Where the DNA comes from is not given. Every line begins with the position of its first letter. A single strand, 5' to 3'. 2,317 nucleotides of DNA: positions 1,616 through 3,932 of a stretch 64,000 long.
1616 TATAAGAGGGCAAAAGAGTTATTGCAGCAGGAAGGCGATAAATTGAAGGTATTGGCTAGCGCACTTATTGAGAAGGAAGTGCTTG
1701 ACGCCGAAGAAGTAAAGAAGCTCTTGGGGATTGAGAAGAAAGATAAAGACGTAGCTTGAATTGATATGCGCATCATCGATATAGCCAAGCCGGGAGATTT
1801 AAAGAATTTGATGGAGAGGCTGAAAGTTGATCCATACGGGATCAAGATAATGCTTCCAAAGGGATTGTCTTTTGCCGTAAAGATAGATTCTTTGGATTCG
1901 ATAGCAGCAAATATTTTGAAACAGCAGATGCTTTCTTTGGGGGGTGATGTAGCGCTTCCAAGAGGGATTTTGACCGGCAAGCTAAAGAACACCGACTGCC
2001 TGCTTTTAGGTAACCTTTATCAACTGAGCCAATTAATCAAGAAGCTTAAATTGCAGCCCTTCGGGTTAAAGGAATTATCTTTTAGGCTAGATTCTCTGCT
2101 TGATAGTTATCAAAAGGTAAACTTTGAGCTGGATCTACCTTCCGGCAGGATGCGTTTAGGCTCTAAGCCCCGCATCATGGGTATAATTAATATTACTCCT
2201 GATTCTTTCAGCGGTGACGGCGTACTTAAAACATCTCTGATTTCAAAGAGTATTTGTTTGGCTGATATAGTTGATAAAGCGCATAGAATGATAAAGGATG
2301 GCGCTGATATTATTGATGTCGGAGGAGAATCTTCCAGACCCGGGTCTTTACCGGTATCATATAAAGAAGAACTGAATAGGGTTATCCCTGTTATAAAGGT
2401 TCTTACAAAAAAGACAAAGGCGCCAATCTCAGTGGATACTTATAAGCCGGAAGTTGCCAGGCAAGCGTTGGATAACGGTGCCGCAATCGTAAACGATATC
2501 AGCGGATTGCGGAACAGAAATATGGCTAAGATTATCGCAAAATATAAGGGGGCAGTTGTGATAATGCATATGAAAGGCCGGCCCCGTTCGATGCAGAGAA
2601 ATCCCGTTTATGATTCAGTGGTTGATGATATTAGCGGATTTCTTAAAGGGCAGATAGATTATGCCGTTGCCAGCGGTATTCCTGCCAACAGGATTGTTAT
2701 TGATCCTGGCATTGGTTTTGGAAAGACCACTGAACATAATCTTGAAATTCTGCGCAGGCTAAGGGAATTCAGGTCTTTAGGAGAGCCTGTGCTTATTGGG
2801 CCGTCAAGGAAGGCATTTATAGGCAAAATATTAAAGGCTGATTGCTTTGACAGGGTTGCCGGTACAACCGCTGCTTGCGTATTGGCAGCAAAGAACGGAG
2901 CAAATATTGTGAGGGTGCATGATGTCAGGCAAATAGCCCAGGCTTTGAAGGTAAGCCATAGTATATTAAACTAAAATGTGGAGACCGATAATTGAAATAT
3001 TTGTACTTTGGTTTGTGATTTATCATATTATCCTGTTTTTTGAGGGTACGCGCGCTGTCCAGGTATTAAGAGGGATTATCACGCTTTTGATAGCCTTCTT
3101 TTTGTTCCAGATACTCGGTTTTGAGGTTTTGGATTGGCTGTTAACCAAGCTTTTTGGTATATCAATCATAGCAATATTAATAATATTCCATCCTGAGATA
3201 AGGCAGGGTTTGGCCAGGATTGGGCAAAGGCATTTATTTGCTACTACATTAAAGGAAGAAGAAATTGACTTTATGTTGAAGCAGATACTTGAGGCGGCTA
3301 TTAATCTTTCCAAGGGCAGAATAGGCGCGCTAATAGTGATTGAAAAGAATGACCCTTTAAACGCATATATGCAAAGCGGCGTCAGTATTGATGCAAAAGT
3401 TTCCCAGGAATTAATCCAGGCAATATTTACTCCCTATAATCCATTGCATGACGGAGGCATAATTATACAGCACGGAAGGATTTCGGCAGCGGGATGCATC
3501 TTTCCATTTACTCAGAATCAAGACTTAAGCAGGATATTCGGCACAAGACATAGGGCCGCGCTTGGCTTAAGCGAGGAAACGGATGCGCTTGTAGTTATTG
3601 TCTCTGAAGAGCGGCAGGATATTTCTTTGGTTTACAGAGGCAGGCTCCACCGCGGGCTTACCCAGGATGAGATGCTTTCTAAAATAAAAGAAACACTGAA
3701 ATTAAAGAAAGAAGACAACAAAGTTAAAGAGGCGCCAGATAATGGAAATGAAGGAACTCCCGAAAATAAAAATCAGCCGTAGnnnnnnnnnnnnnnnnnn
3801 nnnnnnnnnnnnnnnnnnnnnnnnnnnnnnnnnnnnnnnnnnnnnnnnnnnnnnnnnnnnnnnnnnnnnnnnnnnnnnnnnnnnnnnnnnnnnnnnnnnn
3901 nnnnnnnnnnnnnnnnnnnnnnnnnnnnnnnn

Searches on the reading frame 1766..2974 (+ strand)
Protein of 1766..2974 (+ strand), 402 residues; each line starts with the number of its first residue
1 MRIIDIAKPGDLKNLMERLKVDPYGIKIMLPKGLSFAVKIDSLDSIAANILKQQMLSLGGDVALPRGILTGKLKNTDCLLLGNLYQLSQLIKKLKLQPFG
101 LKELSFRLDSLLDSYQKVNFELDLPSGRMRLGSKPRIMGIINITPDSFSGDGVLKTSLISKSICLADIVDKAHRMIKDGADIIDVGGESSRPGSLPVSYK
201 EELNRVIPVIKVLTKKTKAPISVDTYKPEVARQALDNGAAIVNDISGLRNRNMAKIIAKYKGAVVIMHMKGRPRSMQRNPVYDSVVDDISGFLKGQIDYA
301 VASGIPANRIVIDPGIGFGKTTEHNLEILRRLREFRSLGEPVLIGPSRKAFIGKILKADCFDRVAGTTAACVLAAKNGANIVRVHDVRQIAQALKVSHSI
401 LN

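Call 5: search_protein_families(library=pfam, proteins=[window:1766-2974:+], max_evalue=1)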
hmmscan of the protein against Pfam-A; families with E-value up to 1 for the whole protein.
window:1766-2974:+ (402 aa): 1 family
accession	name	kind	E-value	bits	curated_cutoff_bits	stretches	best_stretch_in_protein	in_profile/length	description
PF00809.28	Pterin_bind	-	4.5e-82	275.8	25.5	1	138-385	1-244/244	Pterin binding enzyme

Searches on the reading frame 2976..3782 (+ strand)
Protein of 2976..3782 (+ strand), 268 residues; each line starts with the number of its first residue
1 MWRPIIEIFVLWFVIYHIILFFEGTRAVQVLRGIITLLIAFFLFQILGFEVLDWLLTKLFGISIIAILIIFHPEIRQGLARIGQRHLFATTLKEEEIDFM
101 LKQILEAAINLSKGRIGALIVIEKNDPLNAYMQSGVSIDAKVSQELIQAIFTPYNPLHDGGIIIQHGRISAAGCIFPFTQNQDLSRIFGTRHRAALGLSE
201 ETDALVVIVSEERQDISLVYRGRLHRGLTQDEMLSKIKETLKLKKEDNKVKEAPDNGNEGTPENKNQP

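Call 5: search_protein_families(library=pfam, proteins=[window:2976-3782:+], max_evalue=1)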
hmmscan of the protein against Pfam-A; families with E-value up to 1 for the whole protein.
window:2976-3782:+ (268 aa): 3 families
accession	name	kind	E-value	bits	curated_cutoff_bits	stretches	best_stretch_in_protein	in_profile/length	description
PF02457.21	DAC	-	5.9e-43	145.7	27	1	106-223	2-118/119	DisA bacterial checkpoint controller nucleotide-binding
PF19293.4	CdaA_N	-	9.9e-05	22.9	23.8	1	5-75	10-81/81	CdaA N-terminal transmembrane domain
PF06398.17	Pex24p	-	0.5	9.8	26.8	1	34-88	146-197/358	Integral peroxisomal membrane peroxin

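Call 7: find_related_loci(query=window:2976-3782:+, collection=genome_contigs, flank=6000)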
Query window:2976-3782:+ (268 aa) in genome_contigs; peptide patterns used: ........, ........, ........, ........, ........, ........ (x = any residue, [..] = any of these).
343 stretches matched a pattern; 106 encode a relative of the query (tblastn E <= 1e-3); the best 80 are kept; 80 distinct loci.
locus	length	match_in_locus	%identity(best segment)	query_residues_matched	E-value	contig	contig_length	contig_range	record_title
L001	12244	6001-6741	75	1-247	4e-128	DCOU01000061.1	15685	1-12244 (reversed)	MAG TPA_asm: Candidatus Omnitrophica bacterium UBA1562 UBA1562_contig_23571, whole genome shotgun sequence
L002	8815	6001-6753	71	1-251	5e-126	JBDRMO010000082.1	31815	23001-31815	MAG: Candidatus Omnitrophota bacterium isolate MEGAHIT-group-1.834 k141_4366389, whole genome shotgun sequence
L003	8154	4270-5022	73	1-251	6e-126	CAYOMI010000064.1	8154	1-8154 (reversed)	MAG TPA_asm: uncultured Planctomycetales bacterium isolate SRP098346_co1_93 genome assembly, contig: NODE_11944_length_8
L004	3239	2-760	70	2-254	5e-128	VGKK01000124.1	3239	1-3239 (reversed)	MAG: Candidatus Omnitrophota bacterium isolate M_DeepCast_400m_m2_183 M_DeepCast_400m_m2_183_Ga0194112_10072754, whole g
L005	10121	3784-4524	74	1-247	7e-124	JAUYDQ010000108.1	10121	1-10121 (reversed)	MAG: Candidatus Omnitrophota bacterium isolate C20_metabat.bin.43 C20_k141_328615, whole genome shotgun sequence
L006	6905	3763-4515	71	1-251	1e-123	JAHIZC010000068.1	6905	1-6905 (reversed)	MAG: Candidatus Omnitrophota bacterium isolate Modern_marine.mb.16 Modern_marine.mb.16_k141_817908, whole genome shotgun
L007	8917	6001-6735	73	1-245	5e-122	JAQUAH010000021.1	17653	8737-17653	MAG: Candidatus Omnitrophota bacterium isolate STC_8 NODE_6829_length_17653_cov_2.769828_Sandtown_C, whole genome shotgu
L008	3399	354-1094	71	1-247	7e-125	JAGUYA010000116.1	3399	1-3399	MAG: Candidatus Omnitrophota bacterium isolate DeMMO4_14 c_000000027133, whole genome shotgun sequence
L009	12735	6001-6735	72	1-245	9e-122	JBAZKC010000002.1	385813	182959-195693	MAG: Candidatus Omnitrophota bacterium isolate SO_2017_LW4_134 scaffold_69_c1_LW137-91_2017, whole genome shotgun sequen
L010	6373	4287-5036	71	1-249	1e-121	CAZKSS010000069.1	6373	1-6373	MAG TPA_asm: uncultured Planctomycetales bacterium isolate SRP098346_co1_421 genome assembly, contig: NODE_17487_length_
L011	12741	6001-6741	71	2-248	2e-121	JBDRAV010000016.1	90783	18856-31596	MAG: Candidatus Omnitrophota bacterium isolate MEGAHIT-group-1.1018 k141_3383292, whole genome shotgun sequence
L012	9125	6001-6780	67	1-260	1e-120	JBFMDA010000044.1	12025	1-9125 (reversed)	MAG: Candidatus Omnitrophota bacterium isolate MAG207 MAG207_44, whole genome shotgun sequence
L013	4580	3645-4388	72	1-247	3e-121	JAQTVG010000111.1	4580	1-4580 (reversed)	MAG: Candidatus Omnitrophota bacterium isolate STB_82 NODE_63234_length_4580_cov_2.548843_Sandtown_B, whole genome shotg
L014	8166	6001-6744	69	1-248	4e-120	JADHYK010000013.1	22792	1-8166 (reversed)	MAG: Candidatus Omnitrophota bacterium isolate BS750m-G77 BS307-750m-sub-C82, whole genome shotgun sequence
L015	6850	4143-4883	71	1-247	5e-120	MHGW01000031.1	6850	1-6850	MAG: Omnitrophica WOR_2 bacterium RIFCSPLOWO2_01_FULL_41_12 rifcsplowo2_01_scaffold_36450, whole genome shotgun sequence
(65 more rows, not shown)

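Call 35: search_solved_structures(query=window:2976-3782:+, max_evalue=0.001)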
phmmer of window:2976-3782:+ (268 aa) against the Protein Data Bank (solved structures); distinct sequences matched with E-value up to 0.001: 17.
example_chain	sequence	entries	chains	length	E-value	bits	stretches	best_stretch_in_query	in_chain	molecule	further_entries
9g69_C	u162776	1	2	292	5.8e-48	166.9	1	5-233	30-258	Diadenylate cyclase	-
8ofg_A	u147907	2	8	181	2.5e-35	125.5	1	99-246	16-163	Diadenylate cyclase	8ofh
6huw_A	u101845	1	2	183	1.1e-34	123.4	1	99-243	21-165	Diadenylate cyclase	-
7ojs_H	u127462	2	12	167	2e-34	122.6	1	104-243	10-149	Cyclic di-AMP synthase CdaA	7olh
9g0g_A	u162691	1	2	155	2.3e-34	122.4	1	100-237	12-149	Cyclic di-AMP synthase CdaA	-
8ogk_A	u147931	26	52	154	2.7e-34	122.1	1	100-235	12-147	Cyclic di-AMP synthase CdaA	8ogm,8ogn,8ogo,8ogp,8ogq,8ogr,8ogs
6gyw_A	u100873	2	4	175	7.2e-34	120.7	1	86-231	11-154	Diadenylate cyclase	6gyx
6gyy_A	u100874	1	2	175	9.9e-34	120.3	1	86-231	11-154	Diadenylate cyclase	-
8ofo_AAA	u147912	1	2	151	8.5e-33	117.2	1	98-239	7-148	Diadenylate cyclase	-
4rv7_A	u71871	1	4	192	1.7e-30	109.7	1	72-236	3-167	Diadenylate cyclase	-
6hvl_A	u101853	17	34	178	5.1e-30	108.1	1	95-236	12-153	Diadenylate cyclase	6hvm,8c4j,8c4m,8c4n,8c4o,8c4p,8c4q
6hvn_A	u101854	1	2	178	5.1e-30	108.1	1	95-236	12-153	Diadenylate cyclase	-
7l8n_A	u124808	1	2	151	2.5e-28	102.6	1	102-229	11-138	Diadenylate cyclase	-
2fb5_A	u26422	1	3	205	2e-27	99.6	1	106-224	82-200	hypothetical Membrane Spanning Protein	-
8ofj_B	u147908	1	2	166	1.3e-21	80.5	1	105-226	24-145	Diadenylate cyclase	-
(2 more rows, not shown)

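Call 70: list_cluster_members(proteins=[P0001, window:2976-3782:+])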
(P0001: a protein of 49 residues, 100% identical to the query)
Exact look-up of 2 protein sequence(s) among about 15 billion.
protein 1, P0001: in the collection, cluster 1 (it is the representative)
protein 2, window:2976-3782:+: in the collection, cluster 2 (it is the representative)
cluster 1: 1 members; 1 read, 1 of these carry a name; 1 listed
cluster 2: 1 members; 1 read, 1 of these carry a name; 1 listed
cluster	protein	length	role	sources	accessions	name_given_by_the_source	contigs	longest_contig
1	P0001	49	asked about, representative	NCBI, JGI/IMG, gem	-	hypothetical protein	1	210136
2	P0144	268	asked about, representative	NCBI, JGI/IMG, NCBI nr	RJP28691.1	MAG: TIGR00159 family protein [Candidatus Omnitrophota bacterium] | diadenylate cyclase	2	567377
